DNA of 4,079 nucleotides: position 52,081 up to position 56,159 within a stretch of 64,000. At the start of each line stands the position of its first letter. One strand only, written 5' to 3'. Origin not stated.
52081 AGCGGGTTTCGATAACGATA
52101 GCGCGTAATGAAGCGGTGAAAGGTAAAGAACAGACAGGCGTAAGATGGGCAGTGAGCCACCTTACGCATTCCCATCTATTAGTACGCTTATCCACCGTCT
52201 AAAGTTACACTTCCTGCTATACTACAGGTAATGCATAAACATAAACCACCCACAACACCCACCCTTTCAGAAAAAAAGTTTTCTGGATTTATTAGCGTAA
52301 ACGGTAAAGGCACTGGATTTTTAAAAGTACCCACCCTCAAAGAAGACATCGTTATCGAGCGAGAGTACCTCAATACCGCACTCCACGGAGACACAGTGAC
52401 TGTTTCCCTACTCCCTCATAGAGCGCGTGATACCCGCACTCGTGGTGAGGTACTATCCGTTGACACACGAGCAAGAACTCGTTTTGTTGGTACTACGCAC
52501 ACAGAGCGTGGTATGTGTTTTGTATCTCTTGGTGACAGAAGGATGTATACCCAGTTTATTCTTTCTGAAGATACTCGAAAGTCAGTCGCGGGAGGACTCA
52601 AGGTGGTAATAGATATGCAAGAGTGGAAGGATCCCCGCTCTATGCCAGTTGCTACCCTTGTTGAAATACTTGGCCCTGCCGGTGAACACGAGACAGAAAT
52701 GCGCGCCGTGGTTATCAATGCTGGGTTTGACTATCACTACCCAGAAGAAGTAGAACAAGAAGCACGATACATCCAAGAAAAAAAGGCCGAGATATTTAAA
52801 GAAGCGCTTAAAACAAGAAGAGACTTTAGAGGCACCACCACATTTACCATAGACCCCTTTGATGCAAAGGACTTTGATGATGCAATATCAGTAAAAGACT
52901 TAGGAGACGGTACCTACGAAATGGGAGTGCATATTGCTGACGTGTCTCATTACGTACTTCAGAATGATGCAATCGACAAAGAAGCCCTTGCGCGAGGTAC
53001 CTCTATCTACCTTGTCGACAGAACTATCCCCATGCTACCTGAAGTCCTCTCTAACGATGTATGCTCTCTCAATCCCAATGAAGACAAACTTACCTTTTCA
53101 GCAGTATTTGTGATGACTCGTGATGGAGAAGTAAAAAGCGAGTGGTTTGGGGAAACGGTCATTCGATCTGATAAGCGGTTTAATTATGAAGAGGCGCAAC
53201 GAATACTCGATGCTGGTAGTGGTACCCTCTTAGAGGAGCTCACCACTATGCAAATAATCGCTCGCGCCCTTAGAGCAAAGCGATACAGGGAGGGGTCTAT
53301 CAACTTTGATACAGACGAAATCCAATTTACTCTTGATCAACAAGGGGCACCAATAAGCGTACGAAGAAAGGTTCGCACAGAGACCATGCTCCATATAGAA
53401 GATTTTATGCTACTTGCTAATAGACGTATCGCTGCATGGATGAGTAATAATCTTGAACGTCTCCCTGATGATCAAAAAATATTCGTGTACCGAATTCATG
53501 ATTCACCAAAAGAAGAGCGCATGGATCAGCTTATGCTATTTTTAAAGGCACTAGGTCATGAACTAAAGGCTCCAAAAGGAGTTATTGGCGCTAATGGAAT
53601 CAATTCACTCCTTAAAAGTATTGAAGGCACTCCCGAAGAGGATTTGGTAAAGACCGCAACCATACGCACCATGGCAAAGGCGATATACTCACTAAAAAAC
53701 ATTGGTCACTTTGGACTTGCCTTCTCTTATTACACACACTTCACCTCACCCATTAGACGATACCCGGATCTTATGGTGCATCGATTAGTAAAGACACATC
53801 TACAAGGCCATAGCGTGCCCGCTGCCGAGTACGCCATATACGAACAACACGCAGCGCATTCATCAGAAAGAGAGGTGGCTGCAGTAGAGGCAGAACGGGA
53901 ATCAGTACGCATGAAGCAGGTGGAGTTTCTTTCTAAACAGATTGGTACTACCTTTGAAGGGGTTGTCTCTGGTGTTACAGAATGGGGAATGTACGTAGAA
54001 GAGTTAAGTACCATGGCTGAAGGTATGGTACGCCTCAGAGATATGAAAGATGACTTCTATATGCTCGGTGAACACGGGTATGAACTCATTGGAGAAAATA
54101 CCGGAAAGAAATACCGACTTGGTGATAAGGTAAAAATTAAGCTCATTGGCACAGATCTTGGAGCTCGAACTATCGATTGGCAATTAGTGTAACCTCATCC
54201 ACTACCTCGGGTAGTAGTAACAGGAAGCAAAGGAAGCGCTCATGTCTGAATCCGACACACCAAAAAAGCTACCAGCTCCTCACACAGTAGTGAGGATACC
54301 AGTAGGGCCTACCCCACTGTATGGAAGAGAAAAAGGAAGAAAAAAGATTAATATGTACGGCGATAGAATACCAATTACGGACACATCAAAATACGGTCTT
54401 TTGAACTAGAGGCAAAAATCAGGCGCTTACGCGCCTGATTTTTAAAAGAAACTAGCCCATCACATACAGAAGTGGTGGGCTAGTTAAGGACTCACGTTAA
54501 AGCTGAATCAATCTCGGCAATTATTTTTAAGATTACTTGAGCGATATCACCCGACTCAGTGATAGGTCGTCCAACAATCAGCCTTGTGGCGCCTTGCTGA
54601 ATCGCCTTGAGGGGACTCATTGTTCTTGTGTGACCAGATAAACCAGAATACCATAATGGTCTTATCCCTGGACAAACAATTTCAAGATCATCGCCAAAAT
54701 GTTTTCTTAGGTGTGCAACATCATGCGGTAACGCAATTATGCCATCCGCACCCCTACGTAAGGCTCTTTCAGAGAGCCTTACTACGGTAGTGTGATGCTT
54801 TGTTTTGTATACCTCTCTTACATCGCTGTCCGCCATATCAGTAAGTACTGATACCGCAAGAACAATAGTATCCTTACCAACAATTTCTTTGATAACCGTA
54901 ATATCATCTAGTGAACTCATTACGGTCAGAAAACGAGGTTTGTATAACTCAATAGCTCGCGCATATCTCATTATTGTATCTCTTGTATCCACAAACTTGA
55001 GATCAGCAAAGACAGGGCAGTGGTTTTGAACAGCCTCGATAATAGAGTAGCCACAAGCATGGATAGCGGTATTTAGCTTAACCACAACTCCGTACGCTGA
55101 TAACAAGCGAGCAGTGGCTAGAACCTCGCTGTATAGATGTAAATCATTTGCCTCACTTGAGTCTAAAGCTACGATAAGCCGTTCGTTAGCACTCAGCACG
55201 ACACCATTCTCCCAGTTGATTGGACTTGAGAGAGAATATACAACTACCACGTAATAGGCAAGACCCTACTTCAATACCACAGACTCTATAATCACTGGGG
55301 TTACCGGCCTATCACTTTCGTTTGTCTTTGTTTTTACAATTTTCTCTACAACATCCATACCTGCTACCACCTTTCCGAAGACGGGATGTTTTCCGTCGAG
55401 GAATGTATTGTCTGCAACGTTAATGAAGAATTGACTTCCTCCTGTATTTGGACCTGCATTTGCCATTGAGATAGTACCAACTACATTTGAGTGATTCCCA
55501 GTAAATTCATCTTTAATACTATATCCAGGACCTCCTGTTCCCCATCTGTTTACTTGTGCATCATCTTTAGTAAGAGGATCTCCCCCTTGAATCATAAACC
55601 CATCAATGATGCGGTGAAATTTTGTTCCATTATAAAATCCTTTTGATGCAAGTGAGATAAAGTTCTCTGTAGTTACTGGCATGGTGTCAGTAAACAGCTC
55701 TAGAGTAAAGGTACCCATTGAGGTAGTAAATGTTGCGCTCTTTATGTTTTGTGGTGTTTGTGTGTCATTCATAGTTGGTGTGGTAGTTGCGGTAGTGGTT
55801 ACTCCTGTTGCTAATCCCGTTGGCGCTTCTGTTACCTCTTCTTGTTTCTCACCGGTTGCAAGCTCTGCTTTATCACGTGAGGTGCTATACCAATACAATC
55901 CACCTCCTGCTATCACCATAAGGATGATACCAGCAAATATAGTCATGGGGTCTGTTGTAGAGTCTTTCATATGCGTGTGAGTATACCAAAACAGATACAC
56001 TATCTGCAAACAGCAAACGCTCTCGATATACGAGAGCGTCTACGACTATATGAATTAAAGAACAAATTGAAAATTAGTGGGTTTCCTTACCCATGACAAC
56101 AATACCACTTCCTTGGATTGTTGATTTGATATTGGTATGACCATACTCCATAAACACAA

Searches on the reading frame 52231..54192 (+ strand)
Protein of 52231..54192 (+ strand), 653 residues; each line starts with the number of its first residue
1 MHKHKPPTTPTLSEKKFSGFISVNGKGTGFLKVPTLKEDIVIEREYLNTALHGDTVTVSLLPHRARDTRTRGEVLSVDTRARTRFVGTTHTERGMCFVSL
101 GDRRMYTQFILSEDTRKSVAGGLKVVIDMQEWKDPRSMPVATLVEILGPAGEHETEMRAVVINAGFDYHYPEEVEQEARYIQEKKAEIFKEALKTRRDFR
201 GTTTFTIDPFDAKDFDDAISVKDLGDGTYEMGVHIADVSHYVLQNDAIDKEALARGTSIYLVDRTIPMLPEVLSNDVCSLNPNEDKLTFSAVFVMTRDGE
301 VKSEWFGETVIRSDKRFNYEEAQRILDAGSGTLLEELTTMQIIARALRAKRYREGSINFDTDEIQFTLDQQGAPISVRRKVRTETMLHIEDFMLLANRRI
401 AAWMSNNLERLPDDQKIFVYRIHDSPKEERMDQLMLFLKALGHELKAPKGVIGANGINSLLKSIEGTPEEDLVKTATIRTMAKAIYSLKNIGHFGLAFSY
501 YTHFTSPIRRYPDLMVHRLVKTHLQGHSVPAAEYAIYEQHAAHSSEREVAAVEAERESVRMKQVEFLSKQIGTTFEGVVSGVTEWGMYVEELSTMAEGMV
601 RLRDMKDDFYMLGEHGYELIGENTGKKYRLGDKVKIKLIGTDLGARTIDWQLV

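Call 42: search_protein_families(library=pfam, proteins=[window:52231-54192:+], max_evalue=0.0001)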
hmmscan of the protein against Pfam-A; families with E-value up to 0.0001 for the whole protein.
window:52231-54192:+ (653 aa): 5 families
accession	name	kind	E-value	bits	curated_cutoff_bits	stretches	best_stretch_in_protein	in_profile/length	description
PF00773.25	RNB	-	1.1e-104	350.7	29.3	1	196-525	1-325/326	RNB domain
PF17876.7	CSD2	-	4.4e-16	59.1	26.2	1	97-171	1-74/74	Cold shock domain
PF08206.17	OB_RNB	-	1.8e-09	37.5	24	1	19-75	1-56/58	Ribonuclease B OB domain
PF00575.29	S1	-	5.4e-07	30.3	22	1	570-648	3-69/74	S1 RNA binding domain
PF17849.7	OB_Dis3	-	3.7e-06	27.4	22.8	1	109-163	25-75/77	Dis3-like cold-shock domain 2 (CSD2)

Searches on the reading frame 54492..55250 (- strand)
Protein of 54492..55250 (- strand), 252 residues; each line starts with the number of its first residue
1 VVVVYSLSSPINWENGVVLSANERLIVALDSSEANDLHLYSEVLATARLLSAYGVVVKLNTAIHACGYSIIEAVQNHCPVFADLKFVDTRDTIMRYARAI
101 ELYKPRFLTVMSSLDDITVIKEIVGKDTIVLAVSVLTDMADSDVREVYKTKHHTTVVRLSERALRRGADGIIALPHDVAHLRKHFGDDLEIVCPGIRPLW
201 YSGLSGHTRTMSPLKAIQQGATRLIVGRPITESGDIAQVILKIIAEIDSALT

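Call 42: search_protein_families(library=pfam, proteins=[window:54492-55250:-], max_evalue=0.0001)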
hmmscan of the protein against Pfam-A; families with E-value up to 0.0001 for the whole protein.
window:54492-55250:- (252 aa): 1 family
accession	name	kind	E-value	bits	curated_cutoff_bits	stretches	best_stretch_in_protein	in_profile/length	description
PF00215.30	OMPdecase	-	3.5e-27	96.2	27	1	24-242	2-220/221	Orotidine 5'-phosphate decarboxylase / HUMPS family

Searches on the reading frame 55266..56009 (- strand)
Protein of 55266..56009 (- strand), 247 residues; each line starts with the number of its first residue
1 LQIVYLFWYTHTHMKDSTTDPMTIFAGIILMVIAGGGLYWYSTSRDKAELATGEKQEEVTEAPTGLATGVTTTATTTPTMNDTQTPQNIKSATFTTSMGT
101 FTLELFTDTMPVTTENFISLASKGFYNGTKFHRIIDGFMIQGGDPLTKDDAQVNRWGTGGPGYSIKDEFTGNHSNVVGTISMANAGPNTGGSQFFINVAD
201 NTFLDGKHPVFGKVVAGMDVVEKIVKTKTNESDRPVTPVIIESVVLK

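Call 42: search_protein_families(library=pfam, proteins=[window:55266-56009:-], max_evalue=0.0001)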
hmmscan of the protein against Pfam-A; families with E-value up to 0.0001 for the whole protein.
window:55266-56009:- (247 aa): 1 family
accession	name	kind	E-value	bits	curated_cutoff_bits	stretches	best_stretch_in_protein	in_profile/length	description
PF00160.26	Pro_isomerase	-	7.5e-53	179.4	21.7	1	93-244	3-157/159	Cyclophilin type peptidyl-prolyl cis-trans isomerase/CLD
